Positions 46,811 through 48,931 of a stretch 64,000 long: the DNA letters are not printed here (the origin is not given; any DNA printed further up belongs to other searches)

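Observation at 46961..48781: Radical SAM enzyme with embedded PDZ domain and unassigned N/C-terminal regions, wedged between etfA and hyuA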

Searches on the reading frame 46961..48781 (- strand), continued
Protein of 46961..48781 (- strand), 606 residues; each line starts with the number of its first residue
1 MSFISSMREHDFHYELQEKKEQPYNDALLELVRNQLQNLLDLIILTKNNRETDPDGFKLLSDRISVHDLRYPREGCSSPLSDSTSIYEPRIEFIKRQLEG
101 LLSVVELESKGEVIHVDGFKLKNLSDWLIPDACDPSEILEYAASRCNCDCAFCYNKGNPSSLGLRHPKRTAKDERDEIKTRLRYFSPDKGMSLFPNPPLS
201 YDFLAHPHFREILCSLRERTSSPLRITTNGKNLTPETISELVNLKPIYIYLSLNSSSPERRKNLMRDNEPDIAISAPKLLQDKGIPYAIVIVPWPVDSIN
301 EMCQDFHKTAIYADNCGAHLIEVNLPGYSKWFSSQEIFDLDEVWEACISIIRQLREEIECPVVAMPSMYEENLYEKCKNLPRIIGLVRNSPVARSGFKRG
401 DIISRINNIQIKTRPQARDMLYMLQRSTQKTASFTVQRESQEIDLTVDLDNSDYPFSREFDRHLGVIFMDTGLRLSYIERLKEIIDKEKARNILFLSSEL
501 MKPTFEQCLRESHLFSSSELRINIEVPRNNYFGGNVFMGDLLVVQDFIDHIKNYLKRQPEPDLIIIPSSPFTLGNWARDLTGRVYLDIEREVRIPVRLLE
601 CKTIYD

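Call 35: search_solved_structures(query=A2, max_evalue=1, show_alignments=4)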
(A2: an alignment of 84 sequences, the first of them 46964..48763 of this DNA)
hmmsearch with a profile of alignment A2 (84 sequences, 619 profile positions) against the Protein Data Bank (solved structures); distinct sequences matched with E-value up to 1: 157 (the best 60 are shown).
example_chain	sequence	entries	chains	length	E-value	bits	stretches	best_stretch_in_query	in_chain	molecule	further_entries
3wkl_A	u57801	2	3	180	8.9e-13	50.6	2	392-463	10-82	Putative Zinc Metalloprotease AQ_1964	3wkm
9j82_A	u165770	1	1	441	2.1e-12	49.3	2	339-463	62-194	Putative zinc metalloprotease aq_1964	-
9j83_A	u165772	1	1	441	2.1e-12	49.3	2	339-463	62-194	Putative zinc metalloprotease aq_1964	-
6akq_A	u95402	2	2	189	1.8e-11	46.3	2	392-463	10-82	PDZ tandem fragment of A. aeolicus site-2 protease homolog with the PA tag insertion | PDZ tandem fragment with PA tag insertion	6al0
6icf_A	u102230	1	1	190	2.5e-11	45.8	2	392-463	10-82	Putative zinc metalloprotease aq_1964,Putative zinc metalloprotease aq_1964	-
7cqc_A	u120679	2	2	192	8.7e-11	44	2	393-459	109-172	Putative zinc metalloprotease aq_1964,PA14 from Podoplanin,Putative zinc metalloprotease a | Putative zinc metalloprotease aq_1964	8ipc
6icc_A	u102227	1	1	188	1.2e-10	43.6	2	393-459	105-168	PDZ tandem fragment with PA tag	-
6al1_A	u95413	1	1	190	1.2e-10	43.5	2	393-459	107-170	PDZ tandem fragment with PA tag insertion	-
7cqd_A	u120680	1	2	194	6.6e-10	41.1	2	392-463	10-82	Putative zinc metalloprotease aq_1964,PA14 from Podoplanin,Putative zinc metalloprotease a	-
4ynn_A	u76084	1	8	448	7e-10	41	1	397-464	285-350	Protease DO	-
3pv3_A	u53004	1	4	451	6.8e-09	37.7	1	400-462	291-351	DegQ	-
3pv2_A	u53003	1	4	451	6.8e-09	37.7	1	400-462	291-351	DegQ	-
3pv5_A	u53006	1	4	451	6.8e-09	37.7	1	400-462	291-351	DegQ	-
7xs0_A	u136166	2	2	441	2.8e-08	35.7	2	389-472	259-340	Periplasmic serine endoprotease DegP-like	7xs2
5y2d_A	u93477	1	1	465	3.3e-08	35.5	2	389-472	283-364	Periplasmic serine endoprotease DegP-like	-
9cg2_A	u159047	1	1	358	2.7e-06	29.1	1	213-320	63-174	Elp3/MiaA/NifB-like radical SAM core domain-containing protein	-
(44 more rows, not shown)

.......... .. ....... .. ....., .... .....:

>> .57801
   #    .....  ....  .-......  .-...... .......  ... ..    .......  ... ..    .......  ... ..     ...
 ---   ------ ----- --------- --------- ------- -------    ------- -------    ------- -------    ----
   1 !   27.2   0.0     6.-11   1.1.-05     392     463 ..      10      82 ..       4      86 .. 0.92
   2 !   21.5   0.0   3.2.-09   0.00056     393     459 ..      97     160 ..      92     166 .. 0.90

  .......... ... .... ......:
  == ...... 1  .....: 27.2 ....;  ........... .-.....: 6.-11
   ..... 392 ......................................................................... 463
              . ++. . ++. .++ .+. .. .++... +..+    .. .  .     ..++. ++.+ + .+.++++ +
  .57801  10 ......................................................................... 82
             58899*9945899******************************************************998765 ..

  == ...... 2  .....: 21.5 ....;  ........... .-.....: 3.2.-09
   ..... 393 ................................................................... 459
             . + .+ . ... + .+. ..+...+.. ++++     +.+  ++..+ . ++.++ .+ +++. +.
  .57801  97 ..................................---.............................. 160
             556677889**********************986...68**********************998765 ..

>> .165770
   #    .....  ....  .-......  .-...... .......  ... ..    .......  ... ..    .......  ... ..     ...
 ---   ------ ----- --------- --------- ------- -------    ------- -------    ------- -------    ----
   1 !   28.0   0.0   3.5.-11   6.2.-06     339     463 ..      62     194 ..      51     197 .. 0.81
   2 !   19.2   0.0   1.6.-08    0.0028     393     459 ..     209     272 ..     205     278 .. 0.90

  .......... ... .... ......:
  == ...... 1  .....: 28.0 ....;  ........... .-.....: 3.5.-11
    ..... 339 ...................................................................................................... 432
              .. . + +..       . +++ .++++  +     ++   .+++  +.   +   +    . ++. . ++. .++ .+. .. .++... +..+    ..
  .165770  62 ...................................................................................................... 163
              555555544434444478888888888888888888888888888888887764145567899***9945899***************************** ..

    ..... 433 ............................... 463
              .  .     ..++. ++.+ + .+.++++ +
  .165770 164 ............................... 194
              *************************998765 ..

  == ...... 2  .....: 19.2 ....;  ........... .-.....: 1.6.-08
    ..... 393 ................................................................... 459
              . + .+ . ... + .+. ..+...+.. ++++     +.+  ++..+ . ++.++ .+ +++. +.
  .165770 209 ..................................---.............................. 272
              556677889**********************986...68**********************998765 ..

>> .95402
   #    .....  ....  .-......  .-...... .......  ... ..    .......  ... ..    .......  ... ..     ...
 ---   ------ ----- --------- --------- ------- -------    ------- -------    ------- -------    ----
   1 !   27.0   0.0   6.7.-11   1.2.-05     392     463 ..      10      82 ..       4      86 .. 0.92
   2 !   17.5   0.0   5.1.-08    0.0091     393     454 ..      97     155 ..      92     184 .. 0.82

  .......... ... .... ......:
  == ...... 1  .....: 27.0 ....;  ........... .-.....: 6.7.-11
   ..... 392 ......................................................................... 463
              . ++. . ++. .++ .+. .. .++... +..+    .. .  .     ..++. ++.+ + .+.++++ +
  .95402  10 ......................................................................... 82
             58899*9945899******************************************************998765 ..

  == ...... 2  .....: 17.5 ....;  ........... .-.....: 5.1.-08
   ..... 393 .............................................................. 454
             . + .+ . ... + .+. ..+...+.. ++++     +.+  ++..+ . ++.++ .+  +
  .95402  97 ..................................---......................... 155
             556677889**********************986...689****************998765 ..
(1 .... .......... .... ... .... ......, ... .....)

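Call 38: search_protein_families(library=ncbifam, proteins=[L055:8203-9951:+, L055:11917-12321:+, L001:16015-17775:-], max_evalue=1e-10)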
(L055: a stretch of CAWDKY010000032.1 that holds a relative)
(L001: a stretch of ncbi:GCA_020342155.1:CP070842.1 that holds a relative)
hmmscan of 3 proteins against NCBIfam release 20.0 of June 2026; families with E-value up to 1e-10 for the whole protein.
L055:8203-9951:+ (582 aa): 4 families
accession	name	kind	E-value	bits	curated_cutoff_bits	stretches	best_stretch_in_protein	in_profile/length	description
TIGR00641.1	acid_CoA_mut_N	subfamily_domain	4.5e-143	477.3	303.8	1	36-580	11-526/528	methylmalonyl-CoA mutase N-terminal domain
NF006944.0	PRK09426.1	equivalog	1.9e-116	389.7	876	1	92-577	85-552/721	methylmalonyl-CoA mutase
NF045497.1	IsobCoAmut_IcmF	equivalog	4.8e-48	163.7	1500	2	197-576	704-1072/1076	fused isobutyryl-CoA mutase/GTPase IcmF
TIGR00642.1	mmCoA_mut_beta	equivalog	8.4e-34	116.8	617.25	1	141-495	121-461/620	methylmalonyl-CoA mutase small subunit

L055:11917-12321:+ (134 aa): 5 families
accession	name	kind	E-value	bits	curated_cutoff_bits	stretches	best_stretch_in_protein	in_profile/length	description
TIGR00640.1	acid_CoA_mut_C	subfamily_domain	5.5e-50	168.8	57.45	1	4-131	1-128/132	methylmalonyl-CoA mutase C-terminal domain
NF006944.0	PRK09426.1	equivalog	4.3e-37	127.4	876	1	4-130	588-714/721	methylmalonyl-CoA mutase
NF045497.1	IsobCoAmut_IcmF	equivalog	4e-17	61.3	1500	1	5-115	2-114/1076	fused isobutyryl-CoA mutase/GTPase IcmF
NF002612.0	PRK02261.1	equivalog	3.9e-13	49.1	110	1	7-131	5-135/148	methylaspartate mutase subunit S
TIGR01501.1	MthylAspMutase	equivalog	1.7e-11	44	135.8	1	11-130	7-132/134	methylaspartate mutase subunit S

L001:16015-17775:- (586 aa): 4 families
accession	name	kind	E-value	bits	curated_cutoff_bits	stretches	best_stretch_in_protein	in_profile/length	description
TIGR00641.1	acid_CoA_mut_N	subfamily_domain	1.7e-143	478.7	303.8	1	36-582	12-523/528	methylmalonyl-CoA mutase N-terminal domain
NF006944.0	PRK09426.1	equivalog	1.5e-117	393.4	876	1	89-582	80-552/721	methylmalonyl-CoA mutase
NF045497.1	IsobCoAmut_IcmF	equivalog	1.2e-48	165.7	1500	2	201-581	704-1072/1076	fused isobutyryl-CoA mutase/GTPase IcmF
TIGR00642.1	mmCoA_mut_beta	equivalog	3e-35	121.5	617.25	1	195-498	165-461/620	methylmalonyl-CoA mutase small subunit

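Call 39: predict_structure(alignment_id=A2)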
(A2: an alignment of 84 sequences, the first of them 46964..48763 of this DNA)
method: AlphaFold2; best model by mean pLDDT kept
length: 600 residues; sequences in the alignment: 84
mean_pLDDT: 84.2   pTM: 0.83
mean pLDDT of the five models: 84.2, 82.6, 81.4, 78.9, 77.4
residues with pLDDT >= 90: 295; 70-90: 212; 50-70: 50; < 50: 43
segments of 3 or more residues with pLDDT < 50: 1-7, 66-81, 157-159, 529-534, 564-569
pLDDT, mean of each block of 10 residues (from residue 1): 40 57 84 86 84 83 54 34 69 89 87 84 83 86 81 57 80 90 81 77 95 93 96 96 96 94 96 97 94 96 98 94 79 92 97 93 90 93 96 97 93 93 95 95 94 92 78 92 94 87 87 89 62 64 94 95 53 69 90 72
secondary structure, 60 per line:
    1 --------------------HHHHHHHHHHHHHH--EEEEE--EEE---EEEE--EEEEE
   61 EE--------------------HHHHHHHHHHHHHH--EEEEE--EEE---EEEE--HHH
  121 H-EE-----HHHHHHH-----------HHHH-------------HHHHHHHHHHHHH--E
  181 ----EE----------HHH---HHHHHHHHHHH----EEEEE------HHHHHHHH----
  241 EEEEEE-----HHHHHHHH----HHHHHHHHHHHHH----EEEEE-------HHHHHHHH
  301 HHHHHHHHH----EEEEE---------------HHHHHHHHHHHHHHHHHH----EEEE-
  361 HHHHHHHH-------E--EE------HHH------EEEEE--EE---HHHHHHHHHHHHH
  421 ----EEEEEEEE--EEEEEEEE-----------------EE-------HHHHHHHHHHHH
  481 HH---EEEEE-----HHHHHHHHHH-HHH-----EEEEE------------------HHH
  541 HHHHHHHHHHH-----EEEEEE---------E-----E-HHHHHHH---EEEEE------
elements in order: H21-34 E37-41 E44-46 E50-53 E56-62 H83-96 E99-103 E106-108 E112-115 H118-121 H130-136 H148-151 H165-177 H203-213 E218-222 H229-236 E241-246 H252-259 H264-276 E281-285 H293-309 E314-318 H334-351 E356-359 H361-368 E396-400 H408-420 E425-432 E435-442 H469-482 E486-490 H496-505 E515-519 H538-551 E557-562 H580-586 E590-594

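Call 42: fold_search(model_id=the predicted structure, library=pdb)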
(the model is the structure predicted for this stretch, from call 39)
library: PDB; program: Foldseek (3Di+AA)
matches with E <= 10: 1692; with E <= 0.001: 42
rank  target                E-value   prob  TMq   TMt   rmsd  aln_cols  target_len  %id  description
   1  9cg2                  8.9e-11  1.00  0.41  0.65   7.7       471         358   15  DUF512 protein from Pyrococcus furiosus (released 2025-03-05)
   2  9cg1                  1.9e-10  1.00  0.38  0.49  12.2       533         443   14  DUF512 protein from Clostridium sporogenes (released 2025-03-05)
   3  7qbs_A                8.5e-07  1.00  0.39  0.55   7.0       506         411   11  B12-dependent radical SAM methyltransferase, Mmp10 with [4Fe-4S] cluster, cobalamin, S-adenosyl-L-methionine, and pept (released 2022-02-02)
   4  7qbu_B                2.2e-06  1.00  0.39  0.55   7.3       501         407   11  B12-dependent radical SAM methyltransferase, Mmp10 with [4Fe-4S] cluster, cobalamin, and S-methyl-5'-thioadenosine bou (released 2022-02-02)
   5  7qbv_D                2.2e-06  1.00  0.36  0.50   7.7       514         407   11  B12-dependent radical SAM methyltransferase, Mmp10 with [4Fe-4S] cluster, cobalamin, and S-adenosyl-L-homocysteine bou (released 2022-02-02)
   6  7qbt_B                4.4e-06  1.00  0.37  0.52   7.2       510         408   13  B12-dependent radical SAM methyltransferase, Mmp10 with [4Fe-4S] cluster, cobalamin, and S-methyl-5'-thioadenosine bou (released 2022-02-02)
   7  7qbt_C                6.2e-06  1.00  0.36  0.51   7.1       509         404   11  B12-dependent radical SAM methyltransferase, Mmp10 with [4Fe-4S] cluster, cobalamin, and S-methyl-5'-thioadenosine bou (released 2022-02-02)
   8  5v1t_A                7.3e-06  1.00  0.28  0.37  10.3       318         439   17  Crystal structure of Streptococcus suis SuiB bound to precursor peptide SuiA (released 2017-08-30)
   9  7qbu_A                7.7e-06  1.00  0.38  0.52   7.7       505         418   11  B12-dependent radical SAM methyltransferase, Mmp10 with [4Fe-4S] cluster, cobalamin, and S-methyl-5'-thioadenosine bou (released 2022-02-02)
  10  7qbt_D                7.7e-06  1.00  0.37  0.52   7.0       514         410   10  B12-dependent radical SAM methyltransferase, Mmp10 with [4Fe-4S] cluster, cobalamin, and S-methyl-5'-thioadenosine bou (released 2022-02-02)
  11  5v1q_B                2.5e-05  1.00  0.27  0.35  11.2       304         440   16  Crystal structure of Streptococcus suis SuiB (released 2017-08-30)
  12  5v1s_A                2.7e-05  1.00  0.28  0.37   6.4       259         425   18  Crystal structure of Streptococcus suis SuiB bound to S-adenosylmethionine (released 2017-08-30)
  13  6efn                  3.2e-05  1.00  0.26  0.40   4.8       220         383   15  Structure of a RiPP maturase, SkfB (released 2018-10-24)
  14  7jmb_A                3.4e-05  1.00  0.26  0.55   5.2       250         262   18  Crystal structure of Nitrogenase iron-molybdenum cofactor biosynthesis enzyme NifB from Methanothermobacter thermautot (released 2020-10-28)
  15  3wkl                  3.6e-05  1.00  0.13  0.40   2.7        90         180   24  The periplasmic PDZ tandem fragment of the RseP homologue from Aquifex aeolicus (released 2013-12-18)
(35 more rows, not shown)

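Call 46: search_protein_representatives(alignment_id=A2)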
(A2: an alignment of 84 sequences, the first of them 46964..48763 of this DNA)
Query: 84 sequences, 619 profile positions. Proteins with E-value up to 0.001 (for the whole library): 3984; up to 1e-10: 748; up to 1e-30: 368. The best 150 are listed.
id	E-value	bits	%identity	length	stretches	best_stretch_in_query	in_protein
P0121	2.5e-251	851.8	-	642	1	4-619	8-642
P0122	3.1e-251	851.5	-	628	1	5-619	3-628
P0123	3.0e-244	828.4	-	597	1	6-619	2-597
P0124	5.0e-218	741.8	-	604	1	7-619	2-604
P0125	4.7e-215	732.0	-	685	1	5-619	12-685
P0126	9.9e-198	674.8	-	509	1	6-517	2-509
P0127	7.9e-197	671.8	-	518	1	6-539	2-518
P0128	3.3e-190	649.9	-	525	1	110-614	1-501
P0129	4.2e-178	609.9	-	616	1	24-619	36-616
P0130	9.6e-167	572.4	-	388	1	89-462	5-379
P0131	7.6e-159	546.3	-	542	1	93-617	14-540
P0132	1.1e-151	522.7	-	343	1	277-619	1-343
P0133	4.5e-149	514.0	-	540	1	83-617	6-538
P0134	6.1e-149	513.6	-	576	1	31-617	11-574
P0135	1.3e-146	505.9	-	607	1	25-617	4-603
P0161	1.2e-120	420.2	-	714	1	72-615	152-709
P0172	1.1e-113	397.1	-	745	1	82-614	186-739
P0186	1.2e-106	373.9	-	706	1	105-613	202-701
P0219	2.0e-95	336.9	-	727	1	81-616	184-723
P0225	3.5e-93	329.4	-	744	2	83-615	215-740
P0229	1.8e-91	323.8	-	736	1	117-613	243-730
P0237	1.1e-89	317.8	-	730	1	3-616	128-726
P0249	5.0e-87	309.1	-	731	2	8-614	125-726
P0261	1.0e-81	291.6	-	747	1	118-616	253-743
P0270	5.0e-79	282.7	-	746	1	124-613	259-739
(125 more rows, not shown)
